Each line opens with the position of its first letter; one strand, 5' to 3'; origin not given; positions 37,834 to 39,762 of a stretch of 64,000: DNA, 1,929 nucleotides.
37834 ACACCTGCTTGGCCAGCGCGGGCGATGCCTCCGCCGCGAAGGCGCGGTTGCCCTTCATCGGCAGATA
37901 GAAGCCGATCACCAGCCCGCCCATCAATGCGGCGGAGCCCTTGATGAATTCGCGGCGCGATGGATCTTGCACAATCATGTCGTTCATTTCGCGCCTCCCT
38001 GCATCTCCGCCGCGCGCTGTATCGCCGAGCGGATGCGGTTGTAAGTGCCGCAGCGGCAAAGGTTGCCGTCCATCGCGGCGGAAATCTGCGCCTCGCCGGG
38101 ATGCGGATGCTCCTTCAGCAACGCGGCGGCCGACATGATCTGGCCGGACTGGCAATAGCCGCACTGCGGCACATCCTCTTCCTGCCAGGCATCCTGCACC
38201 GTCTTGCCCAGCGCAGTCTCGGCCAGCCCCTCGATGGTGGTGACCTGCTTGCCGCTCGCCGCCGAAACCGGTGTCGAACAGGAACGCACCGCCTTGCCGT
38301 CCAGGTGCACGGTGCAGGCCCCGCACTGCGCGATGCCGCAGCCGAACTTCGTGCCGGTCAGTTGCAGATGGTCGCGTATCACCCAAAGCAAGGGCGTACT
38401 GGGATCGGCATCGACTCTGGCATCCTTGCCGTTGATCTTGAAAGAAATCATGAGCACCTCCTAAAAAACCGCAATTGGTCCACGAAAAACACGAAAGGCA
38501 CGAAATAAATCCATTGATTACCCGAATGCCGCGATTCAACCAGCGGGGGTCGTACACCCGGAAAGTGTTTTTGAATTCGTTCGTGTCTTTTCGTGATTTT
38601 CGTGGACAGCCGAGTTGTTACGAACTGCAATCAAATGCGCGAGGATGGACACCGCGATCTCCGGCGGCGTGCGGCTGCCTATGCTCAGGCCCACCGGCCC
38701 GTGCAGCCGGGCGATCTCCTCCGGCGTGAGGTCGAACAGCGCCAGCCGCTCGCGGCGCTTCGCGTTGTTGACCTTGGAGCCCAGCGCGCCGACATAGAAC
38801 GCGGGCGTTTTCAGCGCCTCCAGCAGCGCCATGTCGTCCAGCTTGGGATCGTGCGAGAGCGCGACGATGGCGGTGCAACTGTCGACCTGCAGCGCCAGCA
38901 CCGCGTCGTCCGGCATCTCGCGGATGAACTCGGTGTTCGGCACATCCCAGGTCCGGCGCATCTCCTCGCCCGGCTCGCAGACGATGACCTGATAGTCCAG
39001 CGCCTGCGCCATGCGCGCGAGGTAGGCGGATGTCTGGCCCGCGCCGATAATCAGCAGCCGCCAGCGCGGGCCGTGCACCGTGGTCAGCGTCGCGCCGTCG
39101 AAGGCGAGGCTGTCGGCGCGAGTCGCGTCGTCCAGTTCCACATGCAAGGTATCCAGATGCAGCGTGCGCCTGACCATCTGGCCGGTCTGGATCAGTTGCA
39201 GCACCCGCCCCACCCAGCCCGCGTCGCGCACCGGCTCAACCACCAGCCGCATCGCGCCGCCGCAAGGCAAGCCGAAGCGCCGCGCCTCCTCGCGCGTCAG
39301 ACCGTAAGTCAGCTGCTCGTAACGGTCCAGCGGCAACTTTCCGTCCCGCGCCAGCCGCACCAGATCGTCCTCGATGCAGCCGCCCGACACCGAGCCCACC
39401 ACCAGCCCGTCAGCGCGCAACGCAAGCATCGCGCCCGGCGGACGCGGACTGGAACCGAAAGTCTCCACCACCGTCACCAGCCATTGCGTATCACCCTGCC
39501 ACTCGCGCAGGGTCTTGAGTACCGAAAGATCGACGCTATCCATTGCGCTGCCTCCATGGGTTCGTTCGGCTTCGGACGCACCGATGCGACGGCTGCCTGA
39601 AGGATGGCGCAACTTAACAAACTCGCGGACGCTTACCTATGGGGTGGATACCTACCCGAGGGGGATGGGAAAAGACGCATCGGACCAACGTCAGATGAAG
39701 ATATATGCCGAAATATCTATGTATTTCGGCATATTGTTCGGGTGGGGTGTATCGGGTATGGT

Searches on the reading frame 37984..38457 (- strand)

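Call 68: search_protein_families(library=pfam, proteins=[window:37984-38457:-], max_evalue=0.001)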
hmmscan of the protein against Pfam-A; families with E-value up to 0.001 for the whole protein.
window:37984-38457:- (157 aa): 4 families
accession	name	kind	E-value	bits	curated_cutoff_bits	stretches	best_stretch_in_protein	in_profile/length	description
PF01799.25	Fer2_2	-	3e-29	101.4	30.3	1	74-147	1-75/75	[2Fe-2S] binding domain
PF00111.32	Fer2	-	2.3e-08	34.3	21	1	6-64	1-59/77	2Fe-2S iron-sulfur cluster binding domain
PF13085.11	Fer2_3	-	1.5e-05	25.3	27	1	38-81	50-92/107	2Fe-2S iron-sulfur cluster binding domain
PF13510.11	Fer2_4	-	0.00029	21.3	22.8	0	30-66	32-73/82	2Fe-2S iron-sulfur cluster binding domain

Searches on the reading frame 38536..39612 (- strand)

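Call 68: search_protein_families(library=pfam, proteins=[window:38536-39612:-], max_evalue=0.001)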
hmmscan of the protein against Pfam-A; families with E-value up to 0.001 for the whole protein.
window:38536-39612:- (358 aa): 2 families
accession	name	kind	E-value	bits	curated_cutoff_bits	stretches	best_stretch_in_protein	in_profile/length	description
PF13478.12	XdhC_C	-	6.9e-37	127.2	29.7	1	186-326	1-124/125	XdhC Rossmann domain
PF02625.21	XdhC_CoxI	-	7.3e-19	67.9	24.3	1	39-90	4-55/68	XdhC and CoxI family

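Call 79: search_protein_families(library=ncbifam, proteins=[L099:5465-6964:+], max_evalue=0.00001)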
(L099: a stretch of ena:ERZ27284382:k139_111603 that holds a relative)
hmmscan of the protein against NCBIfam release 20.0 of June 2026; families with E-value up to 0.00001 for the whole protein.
L099:5465-6964:+ (500 aa): 4 families
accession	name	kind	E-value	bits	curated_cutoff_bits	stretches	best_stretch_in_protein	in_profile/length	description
NF001399.0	PRK00283.1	subfamily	5.1e-09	35.8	279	0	235-373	130-254/300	tyrosine recombinase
TIGR02224.1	recomb_XerC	equivalog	1.5e-08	34.4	335.15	1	235-372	124-247/295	tyrosine recombinase XerC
TIGR02225.1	recomb_XerD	equivalog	8.7e-08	31.8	329.6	0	237-372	122-244/290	site-specific tyrosine recombinase XerD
NF040815.2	recomb_XerA_Arch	equivalog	3.4e-06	26.8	220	0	216-372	110-224/263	site-specific tyrosine recombinase/integron integrase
